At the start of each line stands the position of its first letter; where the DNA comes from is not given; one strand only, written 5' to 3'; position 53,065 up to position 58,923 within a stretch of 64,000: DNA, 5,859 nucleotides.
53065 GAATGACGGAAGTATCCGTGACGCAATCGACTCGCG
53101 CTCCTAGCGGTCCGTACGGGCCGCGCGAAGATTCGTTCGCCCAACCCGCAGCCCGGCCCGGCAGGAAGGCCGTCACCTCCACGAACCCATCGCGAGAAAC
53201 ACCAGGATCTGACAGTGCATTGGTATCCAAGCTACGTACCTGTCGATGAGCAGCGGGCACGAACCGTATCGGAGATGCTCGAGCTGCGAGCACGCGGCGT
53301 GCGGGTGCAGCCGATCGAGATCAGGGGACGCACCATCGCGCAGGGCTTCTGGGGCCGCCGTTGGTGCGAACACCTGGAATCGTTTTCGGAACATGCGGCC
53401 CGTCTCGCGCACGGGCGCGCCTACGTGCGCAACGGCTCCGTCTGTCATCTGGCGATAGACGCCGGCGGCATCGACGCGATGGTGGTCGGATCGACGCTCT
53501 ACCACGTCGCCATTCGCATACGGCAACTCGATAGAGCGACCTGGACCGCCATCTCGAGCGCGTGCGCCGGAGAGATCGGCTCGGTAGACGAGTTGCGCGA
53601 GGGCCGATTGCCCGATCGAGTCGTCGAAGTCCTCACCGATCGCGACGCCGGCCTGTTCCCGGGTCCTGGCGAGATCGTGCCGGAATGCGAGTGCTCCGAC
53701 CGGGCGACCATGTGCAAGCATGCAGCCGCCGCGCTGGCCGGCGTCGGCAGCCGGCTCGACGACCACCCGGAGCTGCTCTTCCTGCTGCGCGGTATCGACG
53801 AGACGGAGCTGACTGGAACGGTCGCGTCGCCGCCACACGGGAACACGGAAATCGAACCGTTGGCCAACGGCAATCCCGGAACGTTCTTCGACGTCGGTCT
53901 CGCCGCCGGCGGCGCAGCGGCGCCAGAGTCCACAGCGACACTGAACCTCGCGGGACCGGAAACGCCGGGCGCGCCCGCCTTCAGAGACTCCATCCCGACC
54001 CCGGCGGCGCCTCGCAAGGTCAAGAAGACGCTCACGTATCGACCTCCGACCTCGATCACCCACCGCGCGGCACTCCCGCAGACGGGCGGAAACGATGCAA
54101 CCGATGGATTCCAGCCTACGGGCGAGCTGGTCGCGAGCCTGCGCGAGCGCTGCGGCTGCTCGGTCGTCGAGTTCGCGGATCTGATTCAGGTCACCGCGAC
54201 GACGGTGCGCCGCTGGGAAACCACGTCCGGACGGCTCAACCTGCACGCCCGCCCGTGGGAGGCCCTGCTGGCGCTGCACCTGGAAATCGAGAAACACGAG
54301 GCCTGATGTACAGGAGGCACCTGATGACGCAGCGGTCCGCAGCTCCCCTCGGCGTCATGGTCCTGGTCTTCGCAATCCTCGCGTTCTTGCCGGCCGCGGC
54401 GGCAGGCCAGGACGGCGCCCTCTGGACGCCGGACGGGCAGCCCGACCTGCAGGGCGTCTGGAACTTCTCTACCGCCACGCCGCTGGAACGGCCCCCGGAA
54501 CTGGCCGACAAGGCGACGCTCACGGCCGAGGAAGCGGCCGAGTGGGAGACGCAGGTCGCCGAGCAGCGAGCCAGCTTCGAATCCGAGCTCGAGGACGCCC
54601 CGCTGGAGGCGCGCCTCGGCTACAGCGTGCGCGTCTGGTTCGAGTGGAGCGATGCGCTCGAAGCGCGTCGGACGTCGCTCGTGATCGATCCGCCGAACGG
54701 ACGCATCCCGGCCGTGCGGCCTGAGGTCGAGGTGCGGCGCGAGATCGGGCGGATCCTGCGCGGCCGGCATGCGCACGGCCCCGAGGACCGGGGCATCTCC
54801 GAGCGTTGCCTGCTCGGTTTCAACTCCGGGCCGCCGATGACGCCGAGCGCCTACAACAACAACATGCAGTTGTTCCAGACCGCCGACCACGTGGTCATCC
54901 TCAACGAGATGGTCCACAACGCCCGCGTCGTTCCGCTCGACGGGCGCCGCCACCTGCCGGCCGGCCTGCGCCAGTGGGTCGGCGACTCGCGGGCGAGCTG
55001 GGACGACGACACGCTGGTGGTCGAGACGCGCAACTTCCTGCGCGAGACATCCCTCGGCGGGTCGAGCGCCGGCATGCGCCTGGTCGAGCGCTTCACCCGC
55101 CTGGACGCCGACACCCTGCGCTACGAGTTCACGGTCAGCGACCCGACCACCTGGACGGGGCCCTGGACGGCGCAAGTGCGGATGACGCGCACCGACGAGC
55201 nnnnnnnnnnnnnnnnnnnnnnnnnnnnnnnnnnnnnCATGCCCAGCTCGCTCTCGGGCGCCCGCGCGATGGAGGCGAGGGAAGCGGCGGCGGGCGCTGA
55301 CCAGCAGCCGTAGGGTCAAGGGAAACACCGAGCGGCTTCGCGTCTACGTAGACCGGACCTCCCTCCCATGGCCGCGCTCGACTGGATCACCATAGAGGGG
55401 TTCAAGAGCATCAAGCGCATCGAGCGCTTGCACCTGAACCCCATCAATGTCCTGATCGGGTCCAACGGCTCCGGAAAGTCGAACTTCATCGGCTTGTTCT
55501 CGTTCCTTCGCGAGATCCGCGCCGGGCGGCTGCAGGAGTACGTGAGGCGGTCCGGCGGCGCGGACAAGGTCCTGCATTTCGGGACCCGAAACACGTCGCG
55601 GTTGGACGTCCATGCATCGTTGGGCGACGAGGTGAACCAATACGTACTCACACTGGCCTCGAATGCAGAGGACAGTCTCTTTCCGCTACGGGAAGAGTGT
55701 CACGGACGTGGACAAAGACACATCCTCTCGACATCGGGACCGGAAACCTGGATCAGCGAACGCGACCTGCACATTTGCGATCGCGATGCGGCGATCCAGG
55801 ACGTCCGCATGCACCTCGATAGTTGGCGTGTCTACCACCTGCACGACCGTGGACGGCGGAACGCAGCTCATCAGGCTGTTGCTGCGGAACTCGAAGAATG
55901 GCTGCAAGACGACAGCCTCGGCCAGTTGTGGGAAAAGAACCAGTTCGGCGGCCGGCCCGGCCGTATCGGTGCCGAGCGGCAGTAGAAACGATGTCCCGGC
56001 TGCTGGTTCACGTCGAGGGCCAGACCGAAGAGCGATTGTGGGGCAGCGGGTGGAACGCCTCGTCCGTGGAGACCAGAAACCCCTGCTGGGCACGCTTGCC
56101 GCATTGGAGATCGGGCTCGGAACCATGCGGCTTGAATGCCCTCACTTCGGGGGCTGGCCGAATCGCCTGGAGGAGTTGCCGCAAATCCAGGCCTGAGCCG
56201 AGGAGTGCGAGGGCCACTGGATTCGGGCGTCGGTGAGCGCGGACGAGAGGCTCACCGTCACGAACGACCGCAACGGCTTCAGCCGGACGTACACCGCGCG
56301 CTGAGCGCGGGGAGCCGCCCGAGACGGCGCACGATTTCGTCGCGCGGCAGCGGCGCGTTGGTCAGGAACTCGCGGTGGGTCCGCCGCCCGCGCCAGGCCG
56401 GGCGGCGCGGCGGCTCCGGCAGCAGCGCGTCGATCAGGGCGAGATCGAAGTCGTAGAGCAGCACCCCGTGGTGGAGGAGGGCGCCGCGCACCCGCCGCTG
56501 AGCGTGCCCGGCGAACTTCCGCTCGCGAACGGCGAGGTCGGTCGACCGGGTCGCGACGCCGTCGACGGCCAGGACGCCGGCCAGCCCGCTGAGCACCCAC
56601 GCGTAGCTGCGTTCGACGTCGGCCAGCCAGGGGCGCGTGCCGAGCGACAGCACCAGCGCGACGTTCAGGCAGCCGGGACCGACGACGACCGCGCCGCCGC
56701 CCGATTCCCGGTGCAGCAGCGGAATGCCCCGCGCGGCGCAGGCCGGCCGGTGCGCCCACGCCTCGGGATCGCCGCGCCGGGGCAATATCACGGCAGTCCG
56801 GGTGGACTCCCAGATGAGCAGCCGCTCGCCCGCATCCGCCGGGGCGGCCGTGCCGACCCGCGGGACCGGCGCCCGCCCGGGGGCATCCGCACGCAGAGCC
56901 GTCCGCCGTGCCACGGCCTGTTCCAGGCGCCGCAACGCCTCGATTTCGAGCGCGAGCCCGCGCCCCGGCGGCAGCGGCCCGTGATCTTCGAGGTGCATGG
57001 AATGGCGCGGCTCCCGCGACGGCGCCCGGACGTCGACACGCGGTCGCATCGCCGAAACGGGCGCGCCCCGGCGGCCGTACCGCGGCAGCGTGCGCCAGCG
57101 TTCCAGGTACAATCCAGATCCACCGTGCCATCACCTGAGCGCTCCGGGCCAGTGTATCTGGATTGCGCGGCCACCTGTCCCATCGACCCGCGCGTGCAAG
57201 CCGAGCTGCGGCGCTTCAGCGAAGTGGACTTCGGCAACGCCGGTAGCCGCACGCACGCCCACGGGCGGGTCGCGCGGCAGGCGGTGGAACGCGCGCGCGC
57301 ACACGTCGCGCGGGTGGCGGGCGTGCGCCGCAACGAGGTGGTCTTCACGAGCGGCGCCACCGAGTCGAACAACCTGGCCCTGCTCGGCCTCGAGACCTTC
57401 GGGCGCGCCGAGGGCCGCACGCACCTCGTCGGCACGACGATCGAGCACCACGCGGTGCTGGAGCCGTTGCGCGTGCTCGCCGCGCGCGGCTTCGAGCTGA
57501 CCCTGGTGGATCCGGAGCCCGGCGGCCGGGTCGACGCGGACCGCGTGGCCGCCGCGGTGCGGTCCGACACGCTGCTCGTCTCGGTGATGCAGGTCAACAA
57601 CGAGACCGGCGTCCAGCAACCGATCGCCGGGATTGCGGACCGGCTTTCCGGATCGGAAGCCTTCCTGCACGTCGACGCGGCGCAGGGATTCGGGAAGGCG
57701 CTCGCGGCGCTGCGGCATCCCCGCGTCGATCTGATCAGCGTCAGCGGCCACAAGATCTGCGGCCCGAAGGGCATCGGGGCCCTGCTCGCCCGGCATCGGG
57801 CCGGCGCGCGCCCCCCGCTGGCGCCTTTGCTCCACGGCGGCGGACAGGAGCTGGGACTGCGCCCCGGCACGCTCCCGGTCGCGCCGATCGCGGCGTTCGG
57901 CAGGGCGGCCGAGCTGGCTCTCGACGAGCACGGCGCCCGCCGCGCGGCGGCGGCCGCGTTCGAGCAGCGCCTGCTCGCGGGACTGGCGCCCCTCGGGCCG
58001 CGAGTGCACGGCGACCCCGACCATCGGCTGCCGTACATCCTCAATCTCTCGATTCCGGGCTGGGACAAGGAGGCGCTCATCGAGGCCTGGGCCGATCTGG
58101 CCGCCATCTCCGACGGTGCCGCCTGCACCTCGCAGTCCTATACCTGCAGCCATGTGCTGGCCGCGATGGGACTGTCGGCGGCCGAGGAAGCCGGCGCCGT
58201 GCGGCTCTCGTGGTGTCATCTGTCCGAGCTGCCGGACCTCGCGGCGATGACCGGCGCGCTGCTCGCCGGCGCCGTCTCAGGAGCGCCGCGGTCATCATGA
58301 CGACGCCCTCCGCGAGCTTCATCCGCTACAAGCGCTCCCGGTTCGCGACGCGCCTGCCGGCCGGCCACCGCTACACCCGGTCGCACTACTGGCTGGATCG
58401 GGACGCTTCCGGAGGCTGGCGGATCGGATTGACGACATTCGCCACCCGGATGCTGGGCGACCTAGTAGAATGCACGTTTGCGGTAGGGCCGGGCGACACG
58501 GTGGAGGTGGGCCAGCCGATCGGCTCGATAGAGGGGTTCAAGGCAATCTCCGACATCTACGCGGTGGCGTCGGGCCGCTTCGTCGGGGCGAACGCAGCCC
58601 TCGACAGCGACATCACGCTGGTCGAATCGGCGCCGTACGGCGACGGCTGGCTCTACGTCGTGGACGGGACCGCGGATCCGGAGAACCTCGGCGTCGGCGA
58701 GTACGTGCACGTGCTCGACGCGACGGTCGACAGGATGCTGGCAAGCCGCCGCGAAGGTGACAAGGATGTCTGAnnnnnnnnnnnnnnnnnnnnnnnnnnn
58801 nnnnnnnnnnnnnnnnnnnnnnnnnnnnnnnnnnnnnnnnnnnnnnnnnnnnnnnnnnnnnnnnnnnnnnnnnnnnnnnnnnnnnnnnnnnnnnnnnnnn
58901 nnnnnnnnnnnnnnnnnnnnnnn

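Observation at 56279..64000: Tightly coupled lipoyl-carrier / Fe-S / radical-SAM / isoprenoid operon with no recognisable client pathway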

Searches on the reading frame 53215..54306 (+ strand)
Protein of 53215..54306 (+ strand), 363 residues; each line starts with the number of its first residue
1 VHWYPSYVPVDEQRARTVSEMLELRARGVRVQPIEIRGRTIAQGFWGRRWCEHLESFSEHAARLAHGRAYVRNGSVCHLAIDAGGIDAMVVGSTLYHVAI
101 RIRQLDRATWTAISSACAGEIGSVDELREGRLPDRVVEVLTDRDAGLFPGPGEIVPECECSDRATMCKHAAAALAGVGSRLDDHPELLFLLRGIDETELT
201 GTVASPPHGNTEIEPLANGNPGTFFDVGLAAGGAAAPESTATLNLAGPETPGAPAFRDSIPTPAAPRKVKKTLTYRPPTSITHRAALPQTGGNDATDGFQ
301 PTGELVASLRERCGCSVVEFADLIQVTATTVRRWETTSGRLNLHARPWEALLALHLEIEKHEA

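Call 90: search_protein_families(library=padloc, proteins=[window:53215-54306:+], max_evalue=0.001)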
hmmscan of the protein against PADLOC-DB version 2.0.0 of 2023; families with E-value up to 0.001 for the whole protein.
window:53215-54306:+ (363 aa): 1 family
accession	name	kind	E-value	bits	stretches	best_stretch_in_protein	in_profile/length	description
PDLC05053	PDC-S62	-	0.00035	17.3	0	61-104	20-63/566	-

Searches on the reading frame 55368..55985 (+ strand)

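Call 90: search_protein_families(library=padloc, proteins=[window:55368-55985:+], max_evalue=0.001)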
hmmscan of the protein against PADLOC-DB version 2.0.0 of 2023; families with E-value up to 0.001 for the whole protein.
window:55368-55985:+ (205 aa): 41 families (the best 25 are shown)
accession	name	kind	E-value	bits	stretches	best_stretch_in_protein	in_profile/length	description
PDLC04175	HEC-01A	-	4.9e-45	152.1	2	3-171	5-172/363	-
PDLC04177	HEC-01A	-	3.1e-18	64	1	9-100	10-103/393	-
PDLC04178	HEC-01A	-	3.3e-17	60.6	1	4-170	9-190/399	-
PDLC04176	HEC-01A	-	3.4e-15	54.3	1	6-122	5-123/371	-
PDLC04183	HEC-01A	-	4.4e-13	47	1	7-81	8-82/402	-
PDLC04541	PDC-M25A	-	6.8e-12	43.2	1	5-131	3-126/380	-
PDLC04180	HEC-01A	-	1.1e-11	42.5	1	7-101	6-105/382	-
PDLC04135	mad3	-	1.6e-11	42.3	1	7-116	5-115/374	mads_3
PDLC04392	PDC-M07A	-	6.7e-11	39.9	1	5-69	3-67/432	-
PDLC04182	HEC-01A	-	1.3e-10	38.9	1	1-114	1-125/406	-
PDLC03878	NsnB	-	2.8e-10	38.5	1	5-105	3-104/345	-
PDLC04184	HEC-01A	-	3.2e-10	37.6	1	6-64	4-61/464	-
PDLC04391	PDC-M07A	-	2.1e-09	34.9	1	7-55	5-52/412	-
PDLC04179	HEC-01A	-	2.6e-09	34.7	1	5-69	3-66/459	-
PDLC04393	PDC-M07A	-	4.2e-09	33.9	1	5-68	3-66/435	-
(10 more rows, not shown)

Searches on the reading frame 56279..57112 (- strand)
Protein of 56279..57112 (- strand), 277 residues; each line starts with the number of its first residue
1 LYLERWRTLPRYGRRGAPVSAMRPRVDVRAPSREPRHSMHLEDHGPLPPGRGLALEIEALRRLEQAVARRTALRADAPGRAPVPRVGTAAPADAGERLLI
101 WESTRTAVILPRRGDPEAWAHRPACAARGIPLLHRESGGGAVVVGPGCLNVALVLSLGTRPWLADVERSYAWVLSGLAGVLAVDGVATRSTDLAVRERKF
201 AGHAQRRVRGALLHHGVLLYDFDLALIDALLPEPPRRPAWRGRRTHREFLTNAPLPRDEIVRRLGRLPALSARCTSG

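Call 7: search_protein_families(library=pfam, proteins=[window:56279-57112:-], max_evalue=0.01)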
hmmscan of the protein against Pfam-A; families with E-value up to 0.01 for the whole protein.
window:56279-57112:- (277 aa): 2 families
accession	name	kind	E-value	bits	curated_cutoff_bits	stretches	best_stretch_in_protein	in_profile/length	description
PF21948.1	LplA-B_cat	-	9.2e-27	94.7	27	1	93-235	20-160/200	Lipoyl protein ligase A/B catalytic domain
PF03099.24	BPL_LplA_LipB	-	1.6e-06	28.5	21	1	130-223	26-133/133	Biotin/lipoate A/B protein ligase family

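Call 8: search_protein_families(library=ncbifam, proteins=[window:56279-57112:-], max_evalue=0.01)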
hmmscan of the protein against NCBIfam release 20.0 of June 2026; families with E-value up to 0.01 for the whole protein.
window:56279-57112:- (277 aa): 6 families
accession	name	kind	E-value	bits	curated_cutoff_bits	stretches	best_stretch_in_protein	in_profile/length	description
TIGR00545.2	lipoyltrans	equivalog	4.9e-15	55.3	280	1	98-233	32-164/328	lipoate--protein ligase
NF053790.1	LplA_LipA_fuse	exception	8.7e-10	37.8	800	1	97-232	34-166/606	bifunctional lipoate--protein ligase/lipoyl synthase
NF053751.1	LplAB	exception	3.9e-09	36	550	1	98-224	133-263/348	lipoate-protein ligase LplAB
NF053750.1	LplA_large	exception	3.1e-08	33.3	480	1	125-229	60-168/248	lipoate-protein ligase large subunit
NF053589.1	OctGcvHOcttfase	equivalog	1.3e-06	28.1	400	1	129-211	80-171/276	octanoyl-[GcvH]:protein N-octanoyltransferase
NF047857.1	LipGcvHLiptaseLipL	equivalog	0.00084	19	450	0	131-209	84-171/277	lipoyl-[GcvH]:protein N-lipoyltransferase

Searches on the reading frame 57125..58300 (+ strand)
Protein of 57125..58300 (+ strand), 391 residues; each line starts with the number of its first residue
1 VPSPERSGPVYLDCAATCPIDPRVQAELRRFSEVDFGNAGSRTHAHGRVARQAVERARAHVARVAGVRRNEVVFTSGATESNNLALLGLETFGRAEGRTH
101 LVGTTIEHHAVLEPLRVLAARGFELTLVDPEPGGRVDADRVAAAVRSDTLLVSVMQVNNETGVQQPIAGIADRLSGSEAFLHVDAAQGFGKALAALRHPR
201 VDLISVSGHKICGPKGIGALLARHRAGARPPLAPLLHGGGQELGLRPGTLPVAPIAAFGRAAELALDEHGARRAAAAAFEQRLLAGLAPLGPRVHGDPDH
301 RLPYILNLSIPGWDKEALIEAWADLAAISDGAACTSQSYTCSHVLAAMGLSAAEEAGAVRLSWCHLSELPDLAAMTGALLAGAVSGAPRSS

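Call 7: search_protein_families(library=pfam, proteins=[window:57125-58300:+], max_evalue=0.01)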
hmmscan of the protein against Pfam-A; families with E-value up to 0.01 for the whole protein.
window:57125-58300:+ (391 aa): 1 family
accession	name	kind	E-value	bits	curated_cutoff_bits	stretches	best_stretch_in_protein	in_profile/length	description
PF00266.25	Aminotran_5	-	8.7e-58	196.5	21.5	1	10-366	1-362/371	Aminotransferase class-V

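Call 8: search_protein_families(library=ncbifam, proteins=[window:57125-58300:+], max_evalue=0.01)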
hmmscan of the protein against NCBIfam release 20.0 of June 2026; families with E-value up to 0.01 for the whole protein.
window:57125-58300:+ (391 aa): 19 families
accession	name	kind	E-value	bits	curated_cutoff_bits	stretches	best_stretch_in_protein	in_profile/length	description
TIGR03235.1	DNA_S_dndA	equivalog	1.2e-132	442.6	480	1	11-363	1-353/353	cysteine desulfurase DndA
NF010611.0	PRK14012.1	equivalog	1.9e-93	313.6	548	1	9-363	6-359/406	IscS subfamily cysteine desulfurase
TIGR02006.1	IscS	equivalog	6.4e-92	308.6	643.2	1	8-362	3-354/402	IscS subfamily cysteine desulfurase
TIGR03402.1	FeS_nifS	equivalog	1.9e-85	286.9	530.75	1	10-367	1-354/379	cysteine desulfurase NifS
NF002806.0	PRK02948.1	subfamily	1.4e-56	192.1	304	1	10-366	2-355/381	IscS subfamily cysteine desulfurase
TIGR03403.1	nifS_epsilon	equivalog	1.4e-55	188.7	587.7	1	10-364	1-354/382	NifS family cysteine desulfurase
TIGR01979.1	sufS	subfamily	4.3e-35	121.3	475.1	1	10-239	20-248/403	SufS family cysteine desulfurase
TIGR01977.1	am_tr_V_EF2568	hypoth_equivalog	4.7e-31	108.2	377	1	10-239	1-225/376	cysteine desulfurase family protein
NF041166.1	f2_encap_cargo1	exception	3.8e-22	79.1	800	1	10-226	247-464/623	family 2A encapsulin nanocompartment cargo protein cysteine desulfurase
NF006791.0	PRK09295.1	equivalog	3.7e-20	72.4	661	1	10-225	25-241/406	cysteine desulfurase SufS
NF008126.0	PRK10874.1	equivalog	2.4e-18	66.5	607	1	9-224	20-236/401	cysteine desulfurase CsdA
NF040779.1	Sec_lyase_SclA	exception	2.8e-17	62.7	525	1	10-240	1-227/378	selenocysteine lyase SclA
TIGR03392.1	FeS_syn_CsdA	equivalog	3.7e-17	62.6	493.6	1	9-223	17-232/398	cysteine desulfurase CsdA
TIGR04343.1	egtE_PLP_lyase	equivalog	3.6e-14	52.4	400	1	51-227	53-220/370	ergothioneine biosynthesis PLP-dependent enzyme EgtE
TIGR01976.1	am_tr_V_VC1184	hypoth_equivalog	4.1e-14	52.7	352.35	1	9-225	19-234/401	cysteine desulfurase-like protein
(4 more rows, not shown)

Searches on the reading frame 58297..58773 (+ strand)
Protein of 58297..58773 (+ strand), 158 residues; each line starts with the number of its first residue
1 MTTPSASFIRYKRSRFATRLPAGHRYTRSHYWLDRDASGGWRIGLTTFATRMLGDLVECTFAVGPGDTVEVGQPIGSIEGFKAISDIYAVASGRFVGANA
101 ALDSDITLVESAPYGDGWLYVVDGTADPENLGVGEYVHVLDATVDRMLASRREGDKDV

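Call 7: search_protein_families(library=pfam, proteins=[window:58297-58773:+], max_evalue=0.01)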
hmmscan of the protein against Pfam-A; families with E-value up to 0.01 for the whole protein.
window:58297-58773:+ (158 aa): 3 families
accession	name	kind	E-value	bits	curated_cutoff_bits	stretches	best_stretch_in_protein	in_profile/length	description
PF01597.25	GCV_H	-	8e-22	77.9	22.2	1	25-125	2-101/122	Glycine cleavage H-protein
PF00364.28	Biotin_lipoyl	-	0.0004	20.6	22.1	1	48-94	3-52/73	Biotin-requiring enzyme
PF13375.12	RnfC_N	-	0.0037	17.7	25.6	1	58-96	41-78/101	RnfC Barrel sandwich hybrid domain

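Call 8: search_protein_families(library=ncbifam, proteins=[window:58297-58773:+], max_evalue=0.01)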
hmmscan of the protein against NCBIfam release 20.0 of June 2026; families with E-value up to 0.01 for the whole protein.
window:58297-58773:+ (158 aa): 4 families
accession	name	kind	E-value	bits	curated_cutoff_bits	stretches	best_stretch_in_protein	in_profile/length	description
NF002270.0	PRK01202.1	subfamily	5.8e-24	84.3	117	1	19-125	3-108/129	glycine cleavage system protein GcvH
TIGR00527.1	gcvH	equivalog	8.1e-23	80.9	115.85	1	21-124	3-105/129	glycine cleavage system protein GcvH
TIGR03077.1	not_gcvH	equivalog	3.5e-06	27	144.05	1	29-129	5-106/110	glycine cleavage protein H-like protein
NF045810.1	GcvH_rel_desulf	equivalog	9.2e-06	25.5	150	1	20-127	12-117/167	GcvH-related protein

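Call 77: search_solved_structures(query=window:58297-58770:+, max_evalue=0.001)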
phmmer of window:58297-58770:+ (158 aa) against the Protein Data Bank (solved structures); distinct sequences matched with E-value up to 0.001: 13.
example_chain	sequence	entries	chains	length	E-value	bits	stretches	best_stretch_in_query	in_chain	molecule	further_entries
3a8i_E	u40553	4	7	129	2.4e-19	73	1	19-128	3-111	Glycine cleavage system H protein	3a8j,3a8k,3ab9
3tzu_A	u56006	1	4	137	2.4e-19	73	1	18-137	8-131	Glycine cleavage system H protein 1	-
3a7a_B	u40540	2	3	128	2.9e-19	72.7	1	19-128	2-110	Glycine cleavage system H protein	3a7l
3ift_A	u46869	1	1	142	6.2e-18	68.4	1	17-123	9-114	Glycine cleavage system H protein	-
3hgb_A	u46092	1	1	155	1.5e-17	67.1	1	19-123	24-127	Glycine cleavage system H protein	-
2ka7_A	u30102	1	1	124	1.1e-14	57.7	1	25-124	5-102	Glycine cleavage system H protein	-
1onl_A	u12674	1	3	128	1.2e-14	57.7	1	20-141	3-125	glycine cleavage system H protein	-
1zko_A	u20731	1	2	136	1.3e-14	57.5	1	25-124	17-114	Glycine cleavage system H protein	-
1dxm_A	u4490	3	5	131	2.1e-13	53.6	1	23-136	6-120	H PROTEIN | H PROTEIN OF THE GLYCINE CLEAVAGE SYSTEM | H-PROTEIN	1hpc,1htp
2edg_A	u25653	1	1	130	3e-13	53.1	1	22-131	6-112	Glycine cleavage system H protein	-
3klr_A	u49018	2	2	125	1.1e-11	48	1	24-122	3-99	Glycine cleavage system H protein | Glycine cleavage system H protein, mitochondrial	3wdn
8ugo_E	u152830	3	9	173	2e-11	47.2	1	19-122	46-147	Glycine cleavage system H protein, mitochondrial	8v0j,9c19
3mxu_A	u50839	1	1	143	2e-09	40.7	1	25-122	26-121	Glycine cleavage system H protein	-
